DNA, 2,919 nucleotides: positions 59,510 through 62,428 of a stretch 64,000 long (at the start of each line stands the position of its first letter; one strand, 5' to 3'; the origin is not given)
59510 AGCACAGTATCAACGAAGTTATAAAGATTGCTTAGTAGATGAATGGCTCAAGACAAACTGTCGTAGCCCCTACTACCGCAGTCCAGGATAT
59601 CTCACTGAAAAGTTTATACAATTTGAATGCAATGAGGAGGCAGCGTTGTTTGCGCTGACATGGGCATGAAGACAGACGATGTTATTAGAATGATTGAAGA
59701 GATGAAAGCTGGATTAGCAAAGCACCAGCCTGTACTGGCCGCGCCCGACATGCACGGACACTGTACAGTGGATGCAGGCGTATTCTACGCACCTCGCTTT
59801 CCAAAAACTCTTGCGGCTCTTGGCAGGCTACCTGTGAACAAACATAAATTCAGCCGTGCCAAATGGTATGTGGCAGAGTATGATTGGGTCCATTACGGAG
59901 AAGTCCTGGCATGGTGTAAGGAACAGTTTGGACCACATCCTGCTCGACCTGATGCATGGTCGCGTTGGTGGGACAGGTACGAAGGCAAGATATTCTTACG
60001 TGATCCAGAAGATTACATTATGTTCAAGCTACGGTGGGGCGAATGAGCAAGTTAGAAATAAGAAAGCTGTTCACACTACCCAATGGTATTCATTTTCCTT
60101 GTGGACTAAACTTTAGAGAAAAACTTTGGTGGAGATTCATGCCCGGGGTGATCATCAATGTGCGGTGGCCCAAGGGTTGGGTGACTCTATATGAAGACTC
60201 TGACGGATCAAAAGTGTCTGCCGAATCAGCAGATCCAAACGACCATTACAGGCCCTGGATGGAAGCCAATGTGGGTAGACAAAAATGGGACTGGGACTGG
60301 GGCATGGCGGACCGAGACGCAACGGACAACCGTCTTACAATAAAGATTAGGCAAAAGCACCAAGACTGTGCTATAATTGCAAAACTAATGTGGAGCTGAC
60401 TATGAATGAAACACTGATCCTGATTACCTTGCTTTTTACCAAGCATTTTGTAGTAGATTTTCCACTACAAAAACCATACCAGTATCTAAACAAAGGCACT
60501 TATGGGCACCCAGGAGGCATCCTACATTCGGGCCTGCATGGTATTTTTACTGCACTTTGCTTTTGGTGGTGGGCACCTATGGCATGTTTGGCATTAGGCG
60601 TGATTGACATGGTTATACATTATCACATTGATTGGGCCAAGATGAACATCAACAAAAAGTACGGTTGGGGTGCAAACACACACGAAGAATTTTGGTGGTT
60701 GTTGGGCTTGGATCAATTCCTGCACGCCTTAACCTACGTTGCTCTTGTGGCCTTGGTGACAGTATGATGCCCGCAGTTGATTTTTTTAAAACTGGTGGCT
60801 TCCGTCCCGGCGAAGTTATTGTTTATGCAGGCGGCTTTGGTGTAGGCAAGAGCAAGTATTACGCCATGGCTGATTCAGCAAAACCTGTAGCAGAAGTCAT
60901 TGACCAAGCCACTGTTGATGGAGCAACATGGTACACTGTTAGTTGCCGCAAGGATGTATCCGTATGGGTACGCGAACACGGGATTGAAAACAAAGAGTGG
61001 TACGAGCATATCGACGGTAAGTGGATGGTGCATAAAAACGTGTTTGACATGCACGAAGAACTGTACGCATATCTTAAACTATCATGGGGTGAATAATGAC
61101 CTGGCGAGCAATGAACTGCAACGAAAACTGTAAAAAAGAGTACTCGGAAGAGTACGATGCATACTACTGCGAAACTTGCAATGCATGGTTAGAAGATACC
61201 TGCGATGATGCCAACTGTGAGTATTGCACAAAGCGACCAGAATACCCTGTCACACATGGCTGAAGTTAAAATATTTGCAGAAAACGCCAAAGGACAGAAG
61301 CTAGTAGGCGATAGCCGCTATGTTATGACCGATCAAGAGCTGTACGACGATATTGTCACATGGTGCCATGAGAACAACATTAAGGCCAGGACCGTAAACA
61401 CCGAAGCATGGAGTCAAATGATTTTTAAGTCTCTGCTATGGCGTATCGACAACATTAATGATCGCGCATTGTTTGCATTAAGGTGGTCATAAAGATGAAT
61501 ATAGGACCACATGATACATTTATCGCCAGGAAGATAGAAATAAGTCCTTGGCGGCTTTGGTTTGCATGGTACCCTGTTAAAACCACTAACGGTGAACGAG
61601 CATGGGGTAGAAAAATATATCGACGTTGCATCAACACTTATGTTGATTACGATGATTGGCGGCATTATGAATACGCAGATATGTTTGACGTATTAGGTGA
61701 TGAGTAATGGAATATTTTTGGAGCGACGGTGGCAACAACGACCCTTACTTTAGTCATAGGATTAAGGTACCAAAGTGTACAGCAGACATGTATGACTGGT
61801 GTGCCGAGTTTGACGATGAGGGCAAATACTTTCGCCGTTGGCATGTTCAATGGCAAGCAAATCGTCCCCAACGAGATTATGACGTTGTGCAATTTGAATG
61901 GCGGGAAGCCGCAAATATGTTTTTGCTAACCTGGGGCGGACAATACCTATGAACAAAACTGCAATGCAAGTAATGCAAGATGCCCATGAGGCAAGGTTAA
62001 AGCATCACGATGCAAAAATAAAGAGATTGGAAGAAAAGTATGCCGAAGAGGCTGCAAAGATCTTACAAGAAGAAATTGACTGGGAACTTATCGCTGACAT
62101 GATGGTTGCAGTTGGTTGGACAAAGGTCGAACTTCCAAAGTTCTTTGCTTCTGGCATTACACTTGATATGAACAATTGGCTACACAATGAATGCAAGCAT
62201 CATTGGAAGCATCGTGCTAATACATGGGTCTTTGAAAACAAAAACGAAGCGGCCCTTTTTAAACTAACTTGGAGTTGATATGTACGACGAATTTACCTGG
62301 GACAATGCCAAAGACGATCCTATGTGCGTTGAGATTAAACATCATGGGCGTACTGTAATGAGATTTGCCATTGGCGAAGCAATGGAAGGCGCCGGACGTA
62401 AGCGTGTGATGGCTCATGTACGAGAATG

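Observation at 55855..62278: Tandem, translationally coupled array of about 18 paralogous small genes ending in ..............-stop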

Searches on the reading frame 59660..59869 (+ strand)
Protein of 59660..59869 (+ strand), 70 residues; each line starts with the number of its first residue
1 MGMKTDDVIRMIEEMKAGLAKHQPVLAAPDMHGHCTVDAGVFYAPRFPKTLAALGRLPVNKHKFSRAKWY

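Call 109: search_dna_similar(query=window:59660-59869:+, collection=phages, mode=protein, max_evalue=1, max_rows=15)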
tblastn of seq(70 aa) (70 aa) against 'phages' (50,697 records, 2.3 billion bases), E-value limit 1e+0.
No match.

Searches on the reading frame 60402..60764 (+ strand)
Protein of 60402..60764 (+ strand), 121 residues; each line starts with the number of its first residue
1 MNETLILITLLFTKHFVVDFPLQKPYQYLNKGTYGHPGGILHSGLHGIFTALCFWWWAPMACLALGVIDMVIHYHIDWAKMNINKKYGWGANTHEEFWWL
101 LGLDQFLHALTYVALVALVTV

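Call 21: search_protein_families(library=pfam, max_evalue=0.1, proteins=[window:60402-60764:+])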
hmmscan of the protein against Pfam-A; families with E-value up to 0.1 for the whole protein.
window:60402-60764:+ (121 aa): 2 families
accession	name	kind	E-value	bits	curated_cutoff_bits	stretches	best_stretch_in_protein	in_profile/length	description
PF11750.13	DUF3307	-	1.4e-08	35.2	23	1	7-118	1-108/127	Protein of unknown function (DUF3307)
PF13727.12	CoA_binding_3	-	0.086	13.3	25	0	44-85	38-80/175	CoA-binding domain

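Call 22: search_protein_families(library=phrogs, max_evalue=0.1, proteins=[window:60402-60764:+])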
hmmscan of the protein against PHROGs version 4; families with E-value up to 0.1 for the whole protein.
window:60402-60764:+ (121 aa): 1 family
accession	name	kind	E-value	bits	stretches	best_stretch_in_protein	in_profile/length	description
phrog_2470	-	moron, auxiliary metabolic gene and host takeover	4e-19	70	1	3-120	4-117/119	membrane protein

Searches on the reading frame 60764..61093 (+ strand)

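Call 21: search_protein_families(library=pfam, max_evalue=0.1, proteins=[window:60764-61093:+])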
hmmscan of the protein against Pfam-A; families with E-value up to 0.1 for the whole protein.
window:60764-61093:+ (110 aa): 0 families

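Call 22: search_protein_families(library=phrogs, max_evalue=0.1, proteins=[window:60764-61093:+])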
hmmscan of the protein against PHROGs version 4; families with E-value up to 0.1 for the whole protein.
window:60764-61093:+ (110 aa): 3 families
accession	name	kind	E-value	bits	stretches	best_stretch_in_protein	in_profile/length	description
phrog_239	-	DNA, RNA and nucleotide metabolism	0.007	16.3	1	9-31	351-373/801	DNA primase/helicase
phrog_19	-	DNA, RNA and nucleotide metabolism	0.015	15.2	1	10-30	346-367/621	DnaB-like replicative helicase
phrog_6792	-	unknown function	0.029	14.9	1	45-92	90-137/173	-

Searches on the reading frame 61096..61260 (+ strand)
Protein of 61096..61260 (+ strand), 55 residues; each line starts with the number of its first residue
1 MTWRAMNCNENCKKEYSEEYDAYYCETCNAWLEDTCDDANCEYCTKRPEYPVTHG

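Call 21: search_protein_families(library=pfam, max_evalue=0.1, proteins=[window:61096-61260:+])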
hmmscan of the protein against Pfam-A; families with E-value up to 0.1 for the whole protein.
window:61096-61260:+ (55 aa): 1 family
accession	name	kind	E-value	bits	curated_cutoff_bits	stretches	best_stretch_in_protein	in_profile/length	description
PF07191.17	Zn_ribbon_6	-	0.08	13.4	25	1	8-47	3-38/67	Double zinc ribbon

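Call 22: search_protein_families(library=phrogs, max_evalue=0.1, proteins=[window:61096-61260:+])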
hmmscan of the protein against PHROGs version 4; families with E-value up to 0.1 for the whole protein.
window:61096-61260:+ (55 aa): 2 families
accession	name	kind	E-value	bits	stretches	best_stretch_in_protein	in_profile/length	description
phrog_27145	-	unknown function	0.046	15.1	1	3-35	117-149/170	-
phrog_9945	-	unknown function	0.047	14.6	1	6-42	49-82/136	-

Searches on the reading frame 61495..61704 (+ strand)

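Call 21: search_protein_families(library=pfam, max_evalue=0.1, proteins=[window:61495-61704:+])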
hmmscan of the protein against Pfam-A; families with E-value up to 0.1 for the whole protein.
window:61495-61704:+ (70 aa): 0 families

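Call 22: search_protein_families(library=phrogs, max_evalue=0.1, proteins=[window:61495-61704:+])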
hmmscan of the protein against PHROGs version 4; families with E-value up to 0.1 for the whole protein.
window:61495-61704:+ (70 aa): 3 families
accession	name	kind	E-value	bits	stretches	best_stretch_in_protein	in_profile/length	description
phrog_14828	-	unknown function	0.0011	20.3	1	15-51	56-92/112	-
phrog_7749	-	unknown function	0.002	19.5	1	21-55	26-60/127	-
phrog_18133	-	unknown function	0.037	15.2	1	16-54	21-58/71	-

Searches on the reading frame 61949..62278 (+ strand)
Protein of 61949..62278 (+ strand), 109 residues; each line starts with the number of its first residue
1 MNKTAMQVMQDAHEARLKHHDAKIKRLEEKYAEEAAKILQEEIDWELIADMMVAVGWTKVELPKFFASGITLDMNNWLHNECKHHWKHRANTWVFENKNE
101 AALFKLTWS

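Call 3: search_protein_families(library=pfam, max_evalue=1, proteins=[window:61949-62278:+])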
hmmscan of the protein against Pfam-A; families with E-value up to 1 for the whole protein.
window:61949-62278:+ (109 aa): 4 families
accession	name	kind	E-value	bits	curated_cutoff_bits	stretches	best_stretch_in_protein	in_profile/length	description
PF07692.16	Fea1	-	0.031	13.8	25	1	26-79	244-304/359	Low iron-inducible periplasmic protein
PF10804.13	DUF2538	-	0.067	13.5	23.9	1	52-90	111-149/155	Protein of unknown function (DUF2538)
PF24693.1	DUF7660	-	0.087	13.4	27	1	28-54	43-68/73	Family of unknown function (DUF7660)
PF19296.4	RelA_AH_RIS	-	0.13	12.8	23.8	1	22-106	35-116/185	RelA/SpoT, AH and RIS domains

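Call 4: search_protein_families(library=phrogs, max_evalue=0.01, proteins=[window:61949-62278:+])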
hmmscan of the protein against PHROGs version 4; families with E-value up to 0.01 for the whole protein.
window:61949-62278:+ (109 aa): 0 families
